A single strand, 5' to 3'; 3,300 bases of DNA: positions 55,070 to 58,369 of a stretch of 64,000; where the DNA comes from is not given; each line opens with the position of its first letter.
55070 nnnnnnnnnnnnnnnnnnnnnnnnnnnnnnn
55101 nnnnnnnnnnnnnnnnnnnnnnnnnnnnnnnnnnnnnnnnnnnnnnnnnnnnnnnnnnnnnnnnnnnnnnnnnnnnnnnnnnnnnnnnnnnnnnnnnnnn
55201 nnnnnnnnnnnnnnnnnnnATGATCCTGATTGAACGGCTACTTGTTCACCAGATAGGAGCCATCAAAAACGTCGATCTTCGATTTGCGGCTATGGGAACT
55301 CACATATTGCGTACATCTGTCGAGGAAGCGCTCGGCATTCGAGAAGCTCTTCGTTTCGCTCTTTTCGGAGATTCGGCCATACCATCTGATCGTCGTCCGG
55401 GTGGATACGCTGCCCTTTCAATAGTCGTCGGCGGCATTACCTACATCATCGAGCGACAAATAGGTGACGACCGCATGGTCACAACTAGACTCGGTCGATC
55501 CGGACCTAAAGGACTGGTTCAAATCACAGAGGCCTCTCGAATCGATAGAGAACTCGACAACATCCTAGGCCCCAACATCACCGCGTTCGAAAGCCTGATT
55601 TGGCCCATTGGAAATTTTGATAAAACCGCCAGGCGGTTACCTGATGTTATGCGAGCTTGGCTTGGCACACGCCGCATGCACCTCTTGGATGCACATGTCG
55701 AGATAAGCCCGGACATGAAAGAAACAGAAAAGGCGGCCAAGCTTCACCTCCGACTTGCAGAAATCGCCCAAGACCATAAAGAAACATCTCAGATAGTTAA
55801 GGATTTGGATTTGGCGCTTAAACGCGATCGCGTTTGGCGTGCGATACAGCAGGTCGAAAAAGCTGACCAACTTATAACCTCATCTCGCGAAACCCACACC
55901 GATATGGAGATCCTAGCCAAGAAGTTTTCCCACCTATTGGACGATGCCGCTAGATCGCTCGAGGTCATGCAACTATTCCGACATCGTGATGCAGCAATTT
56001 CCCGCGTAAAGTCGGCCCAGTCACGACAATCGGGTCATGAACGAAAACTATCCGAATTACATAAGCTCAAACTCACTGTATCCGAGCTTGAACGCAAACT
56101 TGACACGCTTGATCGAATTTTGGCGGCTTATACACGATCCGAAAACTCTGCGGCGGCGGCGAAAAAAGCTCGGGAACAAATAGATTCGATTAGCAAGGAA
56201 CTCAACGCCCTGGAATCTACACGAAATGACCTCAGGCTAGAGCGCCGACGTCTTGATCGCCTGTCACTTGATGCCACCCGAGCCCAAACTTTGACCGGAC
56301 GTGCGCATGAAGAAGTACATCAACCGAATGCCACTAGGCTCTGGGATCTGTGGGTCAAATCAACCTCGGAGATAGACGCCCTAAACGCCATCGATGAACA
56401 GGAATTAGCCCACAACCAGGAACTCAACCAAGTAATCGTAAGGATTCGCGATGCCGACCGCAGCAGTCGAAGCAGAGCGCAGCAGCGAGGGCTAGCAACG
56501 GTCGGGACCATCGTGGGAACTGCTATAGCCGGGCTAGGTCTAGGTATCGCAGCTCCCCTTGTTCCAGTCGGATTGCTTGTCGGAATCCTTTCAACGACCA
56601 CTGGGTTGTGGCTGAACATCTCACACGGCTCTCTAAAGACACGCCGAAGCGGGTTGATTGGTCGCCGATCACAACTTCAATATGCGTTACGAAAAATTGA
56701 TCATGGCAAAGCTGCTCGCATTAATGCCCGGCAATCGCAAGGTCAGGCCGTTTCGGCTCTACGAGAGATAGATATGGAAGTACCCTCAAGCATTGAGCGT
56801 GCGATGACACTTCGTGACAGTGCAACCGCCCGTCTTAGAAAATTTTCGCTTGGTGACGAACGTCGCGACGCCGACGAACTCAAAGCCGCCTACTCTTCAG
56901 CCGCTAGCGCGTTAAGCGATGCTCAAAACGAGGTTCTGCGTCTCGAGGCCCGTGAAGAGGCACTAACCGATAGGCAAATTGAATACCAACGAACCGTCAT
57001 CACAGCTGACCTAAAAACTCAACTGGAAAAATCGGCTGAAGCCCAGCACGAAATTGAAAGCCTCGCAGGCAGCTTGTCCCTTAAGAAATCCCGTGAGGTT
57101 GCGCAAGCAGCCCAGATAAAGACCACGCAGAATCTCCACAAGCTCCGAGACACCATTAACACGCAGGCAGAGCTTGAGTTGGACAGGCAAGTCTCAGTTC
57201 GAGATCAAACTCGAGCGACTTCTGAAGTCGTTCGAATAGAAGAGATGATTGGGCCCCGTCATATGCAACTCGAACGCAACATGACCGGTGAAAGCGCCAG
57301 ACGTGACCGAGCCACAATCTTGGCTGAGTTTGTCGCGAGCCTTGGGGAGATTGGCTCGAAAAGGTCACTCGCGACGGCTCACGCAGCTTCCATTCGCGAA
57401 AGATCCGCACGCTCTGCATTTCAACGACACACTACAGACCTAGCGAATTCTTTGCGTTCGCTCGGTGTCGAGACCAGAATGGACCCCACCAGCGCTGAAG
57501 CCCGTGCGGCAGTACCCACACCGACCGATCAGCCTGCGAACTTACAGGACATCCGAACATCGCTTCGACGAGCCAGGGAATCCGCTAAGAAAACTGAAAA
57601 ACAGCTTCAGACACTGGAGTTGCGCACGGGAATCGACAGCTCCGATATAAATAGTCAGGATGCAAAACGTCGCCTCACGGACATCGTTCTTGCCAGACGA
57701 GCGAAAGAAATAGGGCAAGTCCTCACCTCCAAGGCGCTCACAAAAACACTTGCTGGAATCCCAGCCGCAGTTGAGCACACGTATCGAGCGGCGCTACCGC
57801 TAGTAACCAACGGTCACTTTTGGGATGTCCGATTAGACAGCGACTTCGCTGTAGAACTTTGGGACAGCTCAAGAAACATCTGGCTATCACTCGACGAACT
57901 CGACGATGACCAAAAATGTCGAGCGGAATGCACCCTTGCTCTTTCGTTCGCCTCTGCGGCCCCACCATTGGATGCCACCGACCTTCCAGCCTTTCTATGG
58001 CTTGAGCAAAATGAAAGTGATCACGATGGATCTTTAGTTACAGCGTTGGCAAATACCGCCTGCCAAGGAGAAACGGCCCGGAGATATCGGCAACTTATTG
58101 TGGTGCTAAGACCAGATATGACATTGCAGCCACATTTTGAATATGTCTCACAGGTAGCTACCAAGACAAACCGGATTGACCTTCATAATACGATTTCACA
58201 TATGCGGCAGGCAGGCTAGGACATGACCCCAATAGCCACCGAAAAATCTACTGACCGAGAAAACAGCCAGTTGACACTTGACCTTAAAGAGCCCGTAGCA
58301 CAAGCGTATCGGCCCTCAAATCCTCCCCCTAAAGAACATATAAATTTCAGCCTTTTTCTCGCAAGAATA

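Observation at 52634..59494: lexA-headed operon encoding a catalytically dead SbcD/SbcC-like pair plus TPR, membrane and methyltransferase proteins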

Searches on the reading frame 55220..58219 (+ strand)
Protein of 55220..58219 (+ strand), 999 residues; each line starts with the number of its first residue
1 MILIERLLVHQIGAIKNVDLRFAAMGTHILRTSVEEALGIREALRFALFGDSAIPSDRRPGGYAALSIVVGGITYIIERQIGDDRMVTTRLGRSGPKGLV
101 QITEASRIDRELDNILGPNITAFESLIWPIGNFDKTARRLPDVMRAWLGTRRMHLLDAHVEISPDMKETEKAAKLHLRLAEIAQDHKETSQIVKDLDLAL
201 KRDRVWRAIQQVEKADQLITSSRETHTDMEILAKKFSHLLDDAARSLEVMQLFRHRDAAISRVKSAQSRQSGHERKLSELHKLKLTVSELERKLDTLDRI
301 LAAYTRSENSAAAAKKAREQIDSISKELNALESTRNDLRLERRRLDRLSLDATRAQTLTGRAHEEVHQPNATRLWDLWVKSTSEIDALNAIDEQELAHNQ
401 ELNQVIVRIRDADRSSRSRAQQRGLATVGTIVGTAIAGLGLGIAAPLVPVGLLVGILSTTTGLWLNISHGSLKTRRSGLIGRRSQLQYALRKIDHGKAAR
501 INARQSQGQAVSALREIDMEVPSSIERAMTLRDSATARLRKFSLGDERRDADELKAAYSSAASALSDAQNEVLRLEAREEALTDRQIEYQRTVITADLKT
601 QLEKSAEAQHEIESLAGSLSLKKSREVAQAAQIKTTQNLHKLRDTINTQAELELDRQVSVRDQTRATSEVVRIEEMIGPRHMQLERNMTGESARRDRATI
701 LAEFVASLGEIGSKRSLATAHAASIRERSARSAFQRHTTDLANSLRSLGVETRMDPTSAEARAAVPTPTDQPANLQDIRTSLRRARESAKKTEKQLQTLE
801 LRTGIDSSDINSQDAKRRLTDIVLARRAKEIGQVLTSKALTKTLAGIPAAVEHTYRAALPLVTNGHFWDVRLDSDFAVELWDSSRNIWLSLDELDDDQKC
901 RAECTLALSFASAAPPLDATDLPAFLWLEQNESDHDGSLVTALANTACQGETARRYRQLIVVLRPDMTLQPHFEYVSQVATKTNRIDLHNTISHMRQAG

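Call 3: search_protein_families(library=pfam, proteins=[window:55220-58219:+], max_evalue=1)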
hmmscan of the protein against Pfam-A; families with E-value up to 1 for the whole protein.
window:55220-58219:+ (999 aa): 0 families

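Call 4: search_protein_families(library=ncbifam, proteins=[window:55220-58219:+], max_evalue=1)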
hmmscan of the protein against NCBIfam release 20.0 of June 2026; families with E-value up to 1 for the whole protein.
window:55220-58219:+ (999 aa): 0 families

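Call 5: find_homologous_proteins(query=window:55220-58219:+)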
Query window:55220-58219:+ (999 aa): 3 proteins with E <= 0.001 among 8000 candidates.
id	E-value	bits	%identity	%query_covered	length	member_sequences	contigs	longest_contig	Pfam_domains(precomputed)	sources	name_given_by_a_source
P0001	0.0e+0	2122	100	100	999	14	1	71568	-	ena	-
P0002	0.0e+0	1827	87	100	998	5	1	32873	-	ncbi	-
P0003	0.0e+0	1560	74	100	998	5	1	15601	-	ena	-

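Call 8: search_solved_structures(query=window:55220-58219:+, max_evalue=10, show_alignments=3)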
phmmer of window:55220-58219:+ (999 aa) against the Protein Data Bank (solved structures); distinct sequences matched with E-value up to 10: 0.

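Call 12: find_homologous_proteins(query=A1, max_evalue=0.01)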
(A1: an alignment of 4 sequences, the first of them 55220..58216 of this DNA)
Query A1 (4 sequences) (999 aa, profile of the alignment): 3 proteins with E <= 0.01 among 8000 candidates.
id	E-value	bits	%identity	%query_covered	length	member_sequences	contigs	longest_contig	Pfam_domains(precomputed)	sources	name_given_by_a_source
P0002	0.0e+0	1948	87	100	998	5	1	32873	-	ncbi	-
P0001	0.0e+0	1933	100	100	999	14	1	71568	-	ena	-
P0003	0.0e+0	1896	74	100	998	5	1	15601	-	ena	-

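Call 16: find_related_loci(query=A1, collection=genome_contigs, flank=10000)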
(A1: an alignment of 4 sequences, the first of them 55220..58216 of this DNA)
Query A1 (999 aa) in genome_contigs; peptide patterns used: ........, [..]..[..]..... (x = any residue, [..] = any of these).
120 stretches matched a pattern; 25 encode a relative of the query (tblastn E <= 1e-3); 22 distinct loci.
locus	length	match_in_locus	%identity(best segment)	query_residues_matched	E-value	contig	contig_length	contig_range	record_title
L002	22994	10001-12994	74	1-999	0e+0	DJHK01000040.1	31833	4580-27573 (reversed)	MAG TPA_asm: Chloroflexi bacterium UBA6622 UBA6622_contig_21286, whole genome shotgun sequence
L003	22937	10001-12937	40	1-979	0e+0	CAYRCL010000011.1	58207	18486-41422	MAG TPA_asm: uncultured Chloroflexota bacterium isolate SRP092796_co4_648 genome assembly, contig: k141_2205543, whole g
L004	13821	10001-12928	38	1-979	0e+0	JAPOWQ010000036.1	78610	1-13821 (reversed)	MAG: Chloroflexota bacterium isolate COS2_bin_4 NODE_179_length_78610_cov_23.8054, whole genome shotgun sequence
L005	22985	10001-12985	38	1-999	4e-180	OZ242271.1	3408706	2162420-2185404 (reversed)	MAG: Chloroflexota bacterium isolate 28ccf5bf-4595-479e-bad6-f18457ce53ab genome assembly, chromosome: 1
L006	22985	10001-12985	40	1-999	5e-179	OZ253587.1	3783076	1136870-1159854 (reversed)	MAG: Chloroflexota bacterium isolate c48e1457-3bc6-4d91-b545-4e17b7aa62c7 genome assembly, chromosome: 1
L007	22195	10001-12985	39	1-999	4e-177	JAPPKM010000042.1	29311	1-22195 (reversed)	MAG: Chloroflexota bacterium isolate RHO2_bin_72 NODE_2246_length_29311_cov_10.812073, whole genome shotgun sequence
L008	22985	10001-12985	38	1-999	7e-176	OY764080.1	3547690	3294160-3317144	MAG: Chloroflexota bacterium isolate a04a8705-9522-4335-bb9c-b9bb47e5c42e genome assembly, chromosome: 1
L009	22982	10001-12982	39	1-998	8e-176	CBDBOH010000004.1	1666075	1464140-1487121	MAG: Chloroflexota bacterium isolate 6ed94c95-c701-4cc9-8e12-bdeb5c957f40 genome assembly, contig: contig_4, whole genom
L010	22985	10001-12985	38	1-999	8e-176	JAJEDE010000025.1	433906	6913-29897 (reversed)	MAG: Chloroflexota bacterium isolate jk18xAbins.55 k141_822068, whole genome shotgun sequence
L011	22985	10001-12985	40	1-999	6e-175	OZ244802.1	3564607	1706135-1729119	MAG: Chloroflexota bacterium isolate 0351a3fc-03c6-4ac3-ab3a-8938ce3ed692 genome assembly, chromosome: 1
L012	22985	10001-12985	40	1-999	2e-174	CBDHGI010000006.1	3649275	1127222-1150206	MAG: Chloroflexota bacterium isolate cca356c8-8f3a-46e1-bc14-440367fe4ecb genome assembly, contig: chromosome_2, whole g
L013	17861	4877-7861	39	1-999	1e-173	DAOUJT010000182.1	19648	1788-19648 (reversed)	MAG TPA_asm: Chloroflexota bacterium isolate S34_278 k113_343505, whole genome shotgun sequence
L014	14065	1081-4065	40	1-999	2e-173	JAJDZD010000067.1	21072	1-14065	MAG: Chloroflexota bacterium isolate jk18x40bins.16 k141_2252867, whole genome shotgun sequence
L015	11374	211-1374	72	611-999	5e-170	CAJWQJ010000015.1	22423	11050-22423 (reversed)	MAG TPA_asm: uncultured Chloroflexi bacterium isolate ERR599156_bin.237_MetaBAT_v2.12.1_MAG genome assembly, contig: NOD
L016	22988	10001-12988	40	1-999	3e-170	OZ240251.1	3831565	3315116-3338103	MAG: Chloroflexota bacterium isolate d34784d7-597f-4c6c-9d13-8b2b1f638dff genome assembly, chromosome: 1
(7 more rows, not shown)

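Call 28: search_solved_structures(query=A5, max_evalue=10, show_alignments=4)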
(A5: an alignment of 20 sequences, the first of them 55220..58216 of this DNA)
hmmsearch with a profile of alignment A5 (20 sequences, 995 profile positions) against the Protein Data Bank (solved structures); distinct sequences matched with E-value up to 10: 6.
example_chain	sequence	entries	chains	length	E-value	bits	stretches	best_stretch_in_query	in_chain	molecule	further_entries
3g7c_A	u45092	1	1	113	0.34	12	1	269-354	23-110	Occludin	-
1wpa_A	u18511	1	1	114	0.41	11.8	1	269-355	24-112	Occludin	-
3qf7_A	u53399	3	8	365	0.72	11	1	5-135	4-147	Rad50 | Probable DNA double-strand break repair Rad50 ATPase,Probable DNA double-strand break repa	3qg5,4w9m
3tho_A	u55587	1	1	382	0.85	10.7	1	5-135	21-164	Probable DNA double-strand break repair Rad50 ATPase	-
4om3_A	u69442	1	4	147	0.87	10.7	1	642-709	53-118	Transducin-like enhancer protein 1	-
4om2_A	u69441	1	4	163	1.1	10.3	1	642-709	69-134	Transducin-like enhancer protein 1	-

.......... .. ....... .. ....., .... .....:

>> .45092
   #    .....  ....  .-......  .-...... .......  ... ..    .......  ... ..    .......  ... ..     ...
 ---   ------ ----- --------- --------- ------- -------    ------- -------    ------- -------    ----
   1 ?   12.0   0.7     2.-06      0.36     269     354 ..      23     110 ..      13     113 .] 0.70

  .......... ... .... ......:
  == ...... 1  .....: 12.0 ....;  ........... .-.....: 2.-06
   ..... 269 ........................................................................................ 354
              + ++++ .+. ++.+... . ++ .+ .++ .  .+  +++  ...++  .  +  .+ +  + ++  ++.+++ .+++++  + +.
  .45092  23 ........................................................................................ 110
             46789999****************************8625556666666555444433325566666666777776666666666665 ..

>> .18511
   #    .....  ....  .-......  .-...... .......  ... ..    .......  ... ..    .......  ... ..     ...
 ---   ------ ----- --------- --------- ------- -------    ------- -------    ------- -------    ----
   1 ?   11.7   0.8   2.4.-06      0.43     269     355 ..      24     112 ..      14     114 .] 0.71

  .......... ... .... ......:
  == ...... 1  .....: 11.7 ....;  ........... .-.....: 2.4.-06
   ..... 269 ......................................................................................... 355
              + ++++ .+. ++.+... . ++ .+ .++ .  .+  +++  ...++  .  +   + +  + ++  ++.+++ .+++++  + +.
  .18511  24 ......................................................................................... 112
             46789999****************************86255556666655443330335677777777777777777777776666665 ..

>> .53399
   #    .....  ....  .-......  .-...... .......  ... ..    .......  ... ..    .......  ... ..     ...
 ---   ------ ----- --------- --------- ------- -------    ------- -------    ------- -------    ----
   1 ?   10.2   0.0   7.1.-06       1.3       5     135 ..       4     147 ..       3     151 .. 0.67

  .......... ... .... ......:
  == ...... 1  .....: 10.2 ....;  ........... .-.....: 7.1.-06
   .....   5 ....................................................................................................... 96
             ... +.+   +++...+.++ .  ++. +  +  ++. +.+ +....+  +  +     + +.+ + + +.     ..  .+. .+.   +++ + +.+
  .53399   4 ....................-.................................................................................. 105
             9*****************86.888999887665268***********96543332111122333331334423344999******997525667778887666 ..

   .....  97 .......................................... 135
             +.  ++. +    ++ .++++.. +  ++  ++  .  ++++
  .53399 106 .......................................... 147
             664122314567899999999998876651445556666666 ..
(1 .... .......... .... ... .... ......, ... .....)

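Call 34: predict_structure(alignment_id=A2)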
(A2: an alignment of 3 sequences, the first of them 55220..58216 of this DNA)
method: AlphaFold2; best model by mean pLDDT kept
length: 999 residues; sequences in the alignment: 3
mean_pLDDT: 44.3   pTM: 0.25
mean pLDDT of the five models: 44.3, 42.2, 40.3, 39.5, 38.7
residues with pLDDT >= 90: 0; 70-90: 0; 50-70: 242; < 50: 757
segments of 3 or more residues with pLDDT < 50: 1-41, 46-75, 82-86, 91-110, 115-197, 199-203, 221-223, 226-229, 232-234, 236-250, 256-261, 266-274, 276-318, 320-322, 405-407, 409-496, 544-547, 615-632, 642-644, 646-652, 654-898, 911-937, 945-999
pLDDT, mean of each block of 10 residues (from residue 1): 33 36 33 41 49 42 43 47 47 44 47 48 35 36 34 32 40 44 45 46 49 52 49 48 45 47 48 47 40 42 40 47 51 57 62 56 50 56 55 59 51 43 33 30 30 32 33 37 40 46 58 60 56 59 52 64 63 64 61 58 56 47 43 50 48 46 39 40 41 40 36 35 34 40 39 38 34 43 45 45 46 44 39 35 39 40 33 38 35 45 49 41 42 47 49 45 44 34 30 32
secondary structure, 60 per line:
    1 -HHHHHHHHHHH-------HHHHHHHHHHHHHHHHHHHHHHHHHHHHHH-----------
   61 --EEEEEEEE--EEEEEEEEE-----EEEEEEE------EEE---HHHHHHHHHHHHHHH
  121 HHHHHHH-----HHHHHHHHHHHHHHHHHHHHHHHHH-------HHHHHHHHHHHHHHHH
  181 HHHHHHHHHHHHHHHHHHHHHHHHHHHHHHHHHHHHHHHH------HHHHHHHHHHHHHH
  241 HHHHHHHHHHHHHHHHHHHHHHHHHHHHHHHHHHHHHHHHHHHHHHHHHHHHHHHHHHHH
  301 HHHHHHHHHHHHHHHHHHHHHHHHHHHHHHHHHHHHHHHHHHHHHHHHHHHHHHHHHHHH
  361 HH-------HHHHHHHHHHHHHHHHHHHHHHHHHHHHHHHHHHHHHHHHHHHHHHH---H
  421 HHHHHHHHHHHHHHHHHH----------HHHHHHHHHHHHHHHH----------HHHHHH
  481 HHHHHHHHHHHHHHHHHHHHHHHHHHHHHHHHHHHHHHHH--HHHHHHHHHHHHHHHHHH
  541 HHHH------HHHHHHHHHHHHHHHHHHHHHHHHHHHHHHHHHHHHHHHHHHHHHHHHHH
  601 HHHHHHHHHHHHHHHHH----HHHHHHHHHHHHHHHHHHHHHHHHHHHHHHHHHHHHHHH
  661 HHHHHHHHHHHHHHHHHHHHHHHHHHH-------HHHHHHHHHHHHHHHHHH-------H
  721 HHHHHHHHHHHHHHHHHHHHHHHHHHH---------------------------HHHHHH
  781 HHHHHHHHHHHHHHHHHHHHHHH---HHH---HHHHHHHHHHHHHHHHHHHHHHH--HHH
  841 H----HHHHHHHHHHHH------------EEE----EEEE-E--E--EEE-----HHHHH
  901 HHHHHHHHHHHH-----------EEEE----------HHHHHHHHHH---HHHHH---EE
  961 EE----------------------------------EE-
elements in order (helices of 4 or more, strands of 3 or more residues): H2-12 H20-49 E63-70 E73-81 E87-93 E100-102 H106-127 H133-157 H165-220 H227-362 H370-416 H420-438 H449-464 H475-520 H523-544 H551-617 H622-687 H695-712 H720-747 H775-803 H813-835 H838-841 H846-857 E870-872 E877-880 E888-890 H896-912 E924-927 H938-947 H951-955 E959-962

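Call 35: search_protein_families(library=pfam, alignment_id=A5, max_evalue=10)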
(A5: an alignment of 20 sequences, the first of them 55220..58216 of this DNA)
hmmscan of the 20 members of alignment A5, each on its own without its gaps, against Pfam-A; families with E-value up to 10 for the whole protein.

A. member 1, window:55220-58216:+ (999 aa): 0 families

B. families by the number of members that match (of 20 scanned): 17 families
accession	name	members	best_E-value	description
PF20721.2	C19orf12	7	0.0033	C19orf12-like protein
PF24627.1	PUMA_CC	2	0.0097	PUMA coiled-coil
PF11239.13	DUF3040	2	0.68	Protein of unknown function (DUF3040)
PF04999.18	FtsL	1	0.0048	Cell division protein FtsL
PF13758.11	Prefoldin_3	1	0.065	Prefoldin subunit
PF24398.1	DUF7542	1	0.071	Family of unknown function (DUF7542)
PF01618.21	MotA_ExbB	1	0.079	MotA/TolQ/ExbB proton channel family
PF22329.2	Nro1_C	1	0.088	Negative regulator of ofd1, C-terminal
PF15602.11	Imm71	1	0.17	Immunity protein 71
PF06276.17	FhuF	1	0.2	Ferric iron reductase FhuF-like transporter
PF20990.2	DUF2207_C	1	0.25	Predicted membrane protein (DUF2207) C-terminal domain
PF02683.22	DsbD_TM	1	0.26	Cytochrome C biogenesis protein transmembrane domain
PF12729.13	4HB_MCP_1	1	0.28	Four helix bundle sensory module for signal transduction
PF19849.4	DUF6324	1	0.84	Family of unknown function (DUF6324)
PF07303.18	Occludin_ELL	1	2.8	Occludin homology domain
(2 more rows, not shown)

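Call 57: search_protein_representatives(alignment_id=A2)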
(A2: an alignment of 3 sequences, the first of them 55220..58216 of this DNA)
Query: 3 sequences, 998 profile positions. Proteins with E-value up to 0.001 (for the whole library): 60; up to 1e-10: 14; up to 1e-30: 11. The best 60 are listed.
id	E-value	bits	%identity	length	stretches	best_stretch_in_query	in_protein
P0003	0.0e+00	2115.3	-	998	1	1-998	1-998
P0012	4.1e-223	759.6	-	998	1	1-994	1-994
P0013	1.7e-219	747.7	-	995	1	1-998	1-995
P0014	4.5e-115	402.0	-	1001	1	1-965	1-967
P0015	1.9e-107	376.8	-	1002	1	1-980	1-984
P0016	1.9e-90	320.5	-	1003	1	1-980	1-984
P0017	1.6e-87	310.8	-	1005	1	1-981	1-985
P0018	3.5e-83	296.4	-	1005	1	1-965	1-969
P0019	1.2e-79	284.8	-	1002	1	1-987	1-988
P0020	3.1e-50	187.4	-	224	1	15-224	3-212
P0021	3.6e-47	177.2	-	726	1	1-700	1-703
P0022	3.6e-21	91.1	-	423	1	1-377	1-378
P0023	1.8e-19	85.5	-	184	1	827-979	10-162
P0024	2.6e-14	68.5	-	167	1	839-977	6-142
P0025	1.1e-09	53.2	-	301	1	778-966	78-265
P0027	7.0e-09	50.5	-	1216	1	505-963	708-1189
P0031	1.9e-07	45.7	-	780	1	821-964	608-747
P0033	4.7e-07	44.4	-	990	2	820-975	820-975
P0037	1.9e-06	42.4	-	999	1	768-961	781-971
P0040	2.7e-06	41.9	-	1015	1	821-962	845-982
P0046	7.8e-06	40.4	-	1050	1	827-975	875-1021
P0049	1.1e-05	39.9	-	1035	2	855-975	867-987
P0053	2.3e-05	38.9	-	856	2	802-964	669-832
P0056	6.3e-05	37.4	-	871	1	758-971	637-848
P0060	1.9e-04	35.8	-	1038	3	812-964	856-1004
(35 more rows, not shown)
